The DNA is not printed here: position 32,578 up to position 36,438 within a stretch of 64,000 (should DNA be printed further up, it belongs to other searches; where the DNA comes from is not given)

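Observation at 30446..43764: Co-directional block of four sensor-PP2C phosphatases flanking a T9SS SprB-repeat adhesin: candidate surface-adhesin signalling module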

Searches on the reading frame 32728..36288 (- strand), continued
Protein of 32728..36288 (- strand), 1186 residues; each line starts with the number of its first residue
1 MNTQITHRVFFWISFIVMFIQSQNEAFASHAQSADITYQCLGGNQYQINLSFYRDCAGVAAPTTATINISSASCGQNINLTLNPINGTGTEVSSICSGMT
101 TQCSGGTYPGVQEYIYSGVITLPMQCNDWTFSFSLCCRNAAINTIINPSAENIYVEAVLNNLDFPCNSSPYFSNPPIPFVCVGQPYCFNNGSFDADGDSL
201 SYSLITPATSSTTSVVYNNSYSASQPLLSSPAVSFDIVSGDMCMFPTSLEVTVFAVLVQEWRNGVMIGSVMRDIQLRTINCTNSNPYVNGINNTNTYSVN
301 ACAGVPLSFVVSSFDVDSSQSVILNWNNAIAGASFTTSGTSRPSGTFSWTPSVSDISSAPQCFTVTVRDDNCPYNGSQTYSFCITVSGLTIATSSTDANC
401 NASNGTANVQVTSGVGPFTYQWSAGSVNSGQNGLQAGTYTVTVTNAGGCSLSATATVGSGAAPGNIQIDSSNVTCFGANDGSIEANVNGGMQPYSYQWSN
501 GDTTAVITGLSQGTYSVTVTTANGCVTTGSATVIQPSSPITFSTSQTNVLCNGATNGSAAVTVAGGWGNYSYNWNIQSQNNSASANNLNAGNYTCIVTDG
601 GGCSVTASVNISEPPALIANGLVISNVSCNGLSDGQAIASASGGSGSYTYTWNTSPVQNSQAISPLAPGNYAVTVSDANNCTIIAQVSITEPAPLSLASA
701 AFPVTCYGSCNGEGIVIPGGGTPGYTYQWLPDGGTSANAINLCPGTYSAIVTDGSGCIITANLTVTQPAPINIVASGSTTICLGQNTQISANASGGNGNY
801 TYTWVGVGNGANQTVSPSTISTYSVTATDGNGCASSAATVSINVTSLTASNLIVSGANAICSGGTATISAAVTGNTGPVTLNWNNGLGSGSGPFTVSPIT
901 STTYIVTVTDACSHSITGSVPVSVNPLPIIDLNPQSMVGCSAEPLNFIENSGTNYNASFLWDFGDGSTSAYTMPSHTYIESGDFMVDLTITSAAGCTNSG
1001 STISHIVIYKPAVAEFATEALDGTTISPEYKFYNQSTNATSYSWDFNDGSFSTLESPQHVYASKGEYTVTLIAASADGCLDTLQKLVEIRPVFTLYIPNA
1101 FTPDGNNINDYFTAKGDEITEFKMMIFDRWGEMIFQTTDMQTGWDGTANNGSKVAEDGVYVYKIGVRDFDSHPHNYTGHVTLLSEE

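Call 36: search_protein_families(library=ncbifam, proteins=[L070:8243-8614:-, L070:8592-9854:-], max_evalue=0.1)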
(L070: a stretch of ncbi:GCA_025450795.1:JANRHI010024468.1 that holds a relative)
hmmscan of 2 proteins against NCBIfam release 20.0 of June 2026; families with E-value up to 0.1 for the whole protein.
L070:8243-8614:- (123 aa): 2 families
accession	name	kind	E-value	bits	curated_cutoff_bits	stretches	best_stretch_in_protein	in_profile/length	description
NF038265.1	phos_prot_SiaC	equivalog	3.9e-20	72.1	150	1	4-102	3-102/122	biofilm regulation phosphoprotein SiaC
TIGR00795.1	lctP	subfamily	0.034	13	341.15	1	37-79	429-471/530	lactate permease LctP family transporter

L070:8592-9854:- (420 aa): 4 families
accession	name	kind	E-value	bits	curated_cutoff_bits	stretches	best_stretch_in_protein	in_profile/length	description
NF038262.1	SiaB_fam_kinase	subfamily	4.8e-71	238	85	2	56-217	8-177/177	SiaB family protein kinase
NF038264.1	kinase_SiaB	equivalog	8.1e-29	100.7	225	2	64-214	17-173/176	biofilm regulation protein kinase SiaB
NF047703.1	slr1658_superfam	superfamily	7.3e-12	45.1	100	2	85-209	53-175/185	slr1658 superfamily regulator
NF052618.1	slr1658_cyano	equivalog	2e-09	37.3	200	2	75-216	47-186/191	slr1658 family protein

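Call 83: find_encoding_contigs(protein=P0012, flank=10000, max_places=1)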
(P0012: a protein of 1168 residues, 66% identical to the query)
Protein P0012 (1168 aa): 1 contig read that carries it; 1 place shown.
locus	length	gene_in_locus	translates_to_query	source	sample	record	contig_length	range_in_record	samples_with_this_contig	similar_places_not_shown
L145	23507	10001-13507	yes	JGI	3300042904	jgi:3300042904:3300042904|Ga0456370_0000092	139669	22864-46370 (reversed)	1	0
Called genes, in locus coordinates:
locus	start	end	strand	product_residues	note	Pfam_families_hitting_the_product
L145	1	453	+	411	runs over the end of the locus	PF00270:DEAD, PF04851:ResIII, PF00271:Helicase_C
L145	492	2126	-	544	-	PF00005:ABC_tran, PF02463:SMC_N (faint), PF13304:AAA_21 (faint), PF12848:ABC_tran_Xtn, PF00005:ABC_tran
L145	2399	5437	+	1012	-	PF07494:Reg_prop (faint), PF07495:Y_Y_Y, PF07228:SpoIIE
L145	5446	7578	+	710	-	PF13424:TPR_12, PF00515:TPR_1 (weak), PF17874:TPR_MalT, PF00515:TPR_1, PF07719:TPR_2 (weak), PF13374:TPR_10 (weak), PF13424:TPR_12, PF07228:SpoIIE, +7 more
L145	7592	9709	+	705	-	PF07719:TPR_2 (faint), PF13181:TPR_8 (faint), PF13374:TPR_10 (faint), PF13424:TPR_12, PF13424:TPR_12, PF00515:TPR_1 (weak), PF13424:TPR_12, PF07228:SpoIIE, +5 more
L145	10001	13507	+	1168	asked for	PF13573:SprB, PF00801:PKD (weak), PF18911:PKD_4, PF00801:PKD (weak), PF18911:PKD_4, PF13585:CHU_C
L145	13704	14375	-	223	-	-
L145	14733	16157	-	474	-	PF18962:Por_Secre_tail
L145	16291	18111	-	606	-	-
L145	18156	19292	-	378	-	PF02790:COX2_TM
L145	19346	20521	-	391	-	-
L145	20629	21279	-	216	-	PF00034:Cytochrom_C (weak), PF13442:Cytochrome_CBB3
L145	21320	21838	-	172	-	PF11821:ActD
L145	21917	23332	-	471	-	PF03916:NrfD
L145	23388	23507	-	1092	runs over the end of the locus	PF12837:Fer4_6 (faint), PF12838:Fer4_7, PF13183:Fer4_8 (faint), PF13237:Fer4_10 (faint), PF13247:Fer4_11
